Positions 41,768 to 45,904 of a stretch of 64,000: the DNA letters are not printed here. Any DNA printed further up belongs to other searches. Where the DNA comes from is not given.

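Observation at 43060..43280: PolC lacks the proofreading exonuclease domain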

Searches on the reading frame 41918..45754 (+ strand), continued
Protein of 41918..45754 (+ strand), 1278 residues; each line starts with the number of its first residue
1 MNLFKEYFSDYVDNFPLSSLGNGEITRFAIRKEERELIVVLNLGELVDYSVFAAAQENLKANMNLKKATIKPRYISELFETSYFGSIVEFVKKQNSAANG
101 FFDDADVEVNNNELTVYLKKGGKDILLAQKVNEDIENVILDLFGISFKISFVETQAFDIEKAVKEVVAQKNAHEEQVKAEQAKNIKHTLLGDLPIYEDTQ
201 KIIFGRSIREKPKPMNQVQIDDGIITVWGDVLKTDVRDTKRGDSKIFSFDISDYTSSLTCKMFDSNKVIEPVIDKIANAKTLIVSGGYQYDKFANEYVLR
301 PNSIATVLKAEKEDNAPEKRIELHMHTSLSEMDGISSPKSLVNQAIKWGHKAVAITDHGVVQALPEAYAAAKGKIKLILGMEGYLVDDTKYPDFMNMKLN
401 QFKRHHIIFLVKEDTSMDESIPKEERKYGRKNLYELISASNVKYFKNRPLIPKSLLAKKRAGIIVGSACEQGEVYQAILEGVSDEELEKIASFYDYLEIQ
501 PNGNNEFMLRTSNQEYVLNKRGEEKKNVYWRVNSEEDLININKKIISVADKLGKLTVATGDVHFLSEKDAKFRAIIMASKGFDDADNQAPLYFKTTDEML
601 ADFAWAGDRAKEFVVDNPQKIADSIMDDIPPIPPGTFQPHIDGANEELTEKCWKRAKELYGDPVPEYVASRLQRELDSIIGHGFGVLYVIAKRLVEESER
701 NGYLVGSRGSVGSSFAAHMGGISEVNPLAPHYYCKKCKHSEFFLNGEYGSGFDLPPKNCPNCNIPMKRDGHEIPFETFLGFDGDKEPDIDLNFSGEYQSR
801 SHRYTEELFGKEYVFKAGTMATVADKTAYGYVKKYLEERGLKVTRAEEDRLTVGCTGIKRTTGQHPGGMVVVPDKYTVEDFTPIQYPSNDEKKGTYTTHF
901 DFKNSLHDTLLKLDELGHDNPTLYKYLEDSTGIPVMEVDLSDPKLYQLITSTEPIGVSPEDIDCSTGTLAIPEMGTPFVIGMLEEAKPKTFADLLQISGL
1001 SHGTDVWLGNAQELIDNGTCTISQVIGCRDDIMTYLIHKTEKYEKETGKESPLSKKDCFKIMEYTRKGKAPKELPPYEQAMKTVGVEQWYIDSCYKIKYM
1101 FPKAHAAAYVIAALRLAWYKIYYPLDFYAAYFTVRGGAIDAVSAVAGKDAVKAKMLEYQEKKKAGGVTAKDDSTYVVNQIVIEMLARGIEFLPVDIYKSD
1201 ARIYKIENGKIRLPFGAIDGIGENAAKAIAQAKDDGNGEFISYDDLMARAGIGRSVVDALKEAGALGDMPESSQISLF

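Call 5: search_solved_structures(query=window:41918-45751:+, show_alignments=2)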
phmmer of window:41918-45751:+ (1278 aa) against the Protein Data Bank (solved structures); distinct sequences matched with E-value up to 0.001: 12.
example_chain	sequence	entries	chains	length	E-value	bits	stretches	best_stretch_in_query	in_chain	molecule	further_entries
3f2b_A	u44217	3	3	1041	0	1035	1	220-1278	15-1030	DNA-directed DNA polymerase III alpha chain | GEOBACILLUS KAUSTOPHILUS DNA POLC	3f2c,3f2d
9qpc_A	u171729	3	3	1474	1.4e-300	1003.3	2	427-1278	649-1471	DNA polymerase III PolC-type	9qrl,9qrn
4jom_A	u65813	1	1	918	1.2e-21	79.3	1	320-728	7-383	DNA polymerase III subunit alpha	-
2hpi_A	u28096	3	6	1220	6.7e-19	70.2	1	321-484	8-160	DNA polymerase III alpha subunit | DNA polymerase III subunit alpha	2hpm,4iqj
2hnh_A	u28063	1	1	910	8.6e-19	69.8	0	1168-1265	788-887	DNA polymerase III alpha subunit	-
2hqa_A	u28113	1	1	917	9.9e-19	69.6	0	1168-1265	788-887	DNA polymerase III alpha subunit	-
5m1s_A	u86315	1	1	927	1e-18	69.6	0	1168-1265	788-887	DNA polymerase III subunit alpha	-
3e0d_A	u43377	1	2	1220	9.6e-18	66.4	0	321-484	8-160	DNA polymerase III subunit alpha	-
5fku_A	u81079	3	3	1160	1e-17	66.3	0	1168-1265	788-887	DNA POLYMERASE III SUBUNIT ALPHA | DNA POLYMERASE III ALPHA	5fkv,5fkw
5lew_A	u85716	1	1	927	9e-17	63.1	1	321-495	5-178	DNA polymerase III subunit alpha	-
7pu7_A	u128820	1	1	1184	1.5e-16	62.4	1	319-495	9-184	DNA polymerase III subunit alpha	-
3e0f_A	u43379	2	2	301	0.0008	20.3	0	317-389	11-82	Putative Metal-dependent Phosphoesterase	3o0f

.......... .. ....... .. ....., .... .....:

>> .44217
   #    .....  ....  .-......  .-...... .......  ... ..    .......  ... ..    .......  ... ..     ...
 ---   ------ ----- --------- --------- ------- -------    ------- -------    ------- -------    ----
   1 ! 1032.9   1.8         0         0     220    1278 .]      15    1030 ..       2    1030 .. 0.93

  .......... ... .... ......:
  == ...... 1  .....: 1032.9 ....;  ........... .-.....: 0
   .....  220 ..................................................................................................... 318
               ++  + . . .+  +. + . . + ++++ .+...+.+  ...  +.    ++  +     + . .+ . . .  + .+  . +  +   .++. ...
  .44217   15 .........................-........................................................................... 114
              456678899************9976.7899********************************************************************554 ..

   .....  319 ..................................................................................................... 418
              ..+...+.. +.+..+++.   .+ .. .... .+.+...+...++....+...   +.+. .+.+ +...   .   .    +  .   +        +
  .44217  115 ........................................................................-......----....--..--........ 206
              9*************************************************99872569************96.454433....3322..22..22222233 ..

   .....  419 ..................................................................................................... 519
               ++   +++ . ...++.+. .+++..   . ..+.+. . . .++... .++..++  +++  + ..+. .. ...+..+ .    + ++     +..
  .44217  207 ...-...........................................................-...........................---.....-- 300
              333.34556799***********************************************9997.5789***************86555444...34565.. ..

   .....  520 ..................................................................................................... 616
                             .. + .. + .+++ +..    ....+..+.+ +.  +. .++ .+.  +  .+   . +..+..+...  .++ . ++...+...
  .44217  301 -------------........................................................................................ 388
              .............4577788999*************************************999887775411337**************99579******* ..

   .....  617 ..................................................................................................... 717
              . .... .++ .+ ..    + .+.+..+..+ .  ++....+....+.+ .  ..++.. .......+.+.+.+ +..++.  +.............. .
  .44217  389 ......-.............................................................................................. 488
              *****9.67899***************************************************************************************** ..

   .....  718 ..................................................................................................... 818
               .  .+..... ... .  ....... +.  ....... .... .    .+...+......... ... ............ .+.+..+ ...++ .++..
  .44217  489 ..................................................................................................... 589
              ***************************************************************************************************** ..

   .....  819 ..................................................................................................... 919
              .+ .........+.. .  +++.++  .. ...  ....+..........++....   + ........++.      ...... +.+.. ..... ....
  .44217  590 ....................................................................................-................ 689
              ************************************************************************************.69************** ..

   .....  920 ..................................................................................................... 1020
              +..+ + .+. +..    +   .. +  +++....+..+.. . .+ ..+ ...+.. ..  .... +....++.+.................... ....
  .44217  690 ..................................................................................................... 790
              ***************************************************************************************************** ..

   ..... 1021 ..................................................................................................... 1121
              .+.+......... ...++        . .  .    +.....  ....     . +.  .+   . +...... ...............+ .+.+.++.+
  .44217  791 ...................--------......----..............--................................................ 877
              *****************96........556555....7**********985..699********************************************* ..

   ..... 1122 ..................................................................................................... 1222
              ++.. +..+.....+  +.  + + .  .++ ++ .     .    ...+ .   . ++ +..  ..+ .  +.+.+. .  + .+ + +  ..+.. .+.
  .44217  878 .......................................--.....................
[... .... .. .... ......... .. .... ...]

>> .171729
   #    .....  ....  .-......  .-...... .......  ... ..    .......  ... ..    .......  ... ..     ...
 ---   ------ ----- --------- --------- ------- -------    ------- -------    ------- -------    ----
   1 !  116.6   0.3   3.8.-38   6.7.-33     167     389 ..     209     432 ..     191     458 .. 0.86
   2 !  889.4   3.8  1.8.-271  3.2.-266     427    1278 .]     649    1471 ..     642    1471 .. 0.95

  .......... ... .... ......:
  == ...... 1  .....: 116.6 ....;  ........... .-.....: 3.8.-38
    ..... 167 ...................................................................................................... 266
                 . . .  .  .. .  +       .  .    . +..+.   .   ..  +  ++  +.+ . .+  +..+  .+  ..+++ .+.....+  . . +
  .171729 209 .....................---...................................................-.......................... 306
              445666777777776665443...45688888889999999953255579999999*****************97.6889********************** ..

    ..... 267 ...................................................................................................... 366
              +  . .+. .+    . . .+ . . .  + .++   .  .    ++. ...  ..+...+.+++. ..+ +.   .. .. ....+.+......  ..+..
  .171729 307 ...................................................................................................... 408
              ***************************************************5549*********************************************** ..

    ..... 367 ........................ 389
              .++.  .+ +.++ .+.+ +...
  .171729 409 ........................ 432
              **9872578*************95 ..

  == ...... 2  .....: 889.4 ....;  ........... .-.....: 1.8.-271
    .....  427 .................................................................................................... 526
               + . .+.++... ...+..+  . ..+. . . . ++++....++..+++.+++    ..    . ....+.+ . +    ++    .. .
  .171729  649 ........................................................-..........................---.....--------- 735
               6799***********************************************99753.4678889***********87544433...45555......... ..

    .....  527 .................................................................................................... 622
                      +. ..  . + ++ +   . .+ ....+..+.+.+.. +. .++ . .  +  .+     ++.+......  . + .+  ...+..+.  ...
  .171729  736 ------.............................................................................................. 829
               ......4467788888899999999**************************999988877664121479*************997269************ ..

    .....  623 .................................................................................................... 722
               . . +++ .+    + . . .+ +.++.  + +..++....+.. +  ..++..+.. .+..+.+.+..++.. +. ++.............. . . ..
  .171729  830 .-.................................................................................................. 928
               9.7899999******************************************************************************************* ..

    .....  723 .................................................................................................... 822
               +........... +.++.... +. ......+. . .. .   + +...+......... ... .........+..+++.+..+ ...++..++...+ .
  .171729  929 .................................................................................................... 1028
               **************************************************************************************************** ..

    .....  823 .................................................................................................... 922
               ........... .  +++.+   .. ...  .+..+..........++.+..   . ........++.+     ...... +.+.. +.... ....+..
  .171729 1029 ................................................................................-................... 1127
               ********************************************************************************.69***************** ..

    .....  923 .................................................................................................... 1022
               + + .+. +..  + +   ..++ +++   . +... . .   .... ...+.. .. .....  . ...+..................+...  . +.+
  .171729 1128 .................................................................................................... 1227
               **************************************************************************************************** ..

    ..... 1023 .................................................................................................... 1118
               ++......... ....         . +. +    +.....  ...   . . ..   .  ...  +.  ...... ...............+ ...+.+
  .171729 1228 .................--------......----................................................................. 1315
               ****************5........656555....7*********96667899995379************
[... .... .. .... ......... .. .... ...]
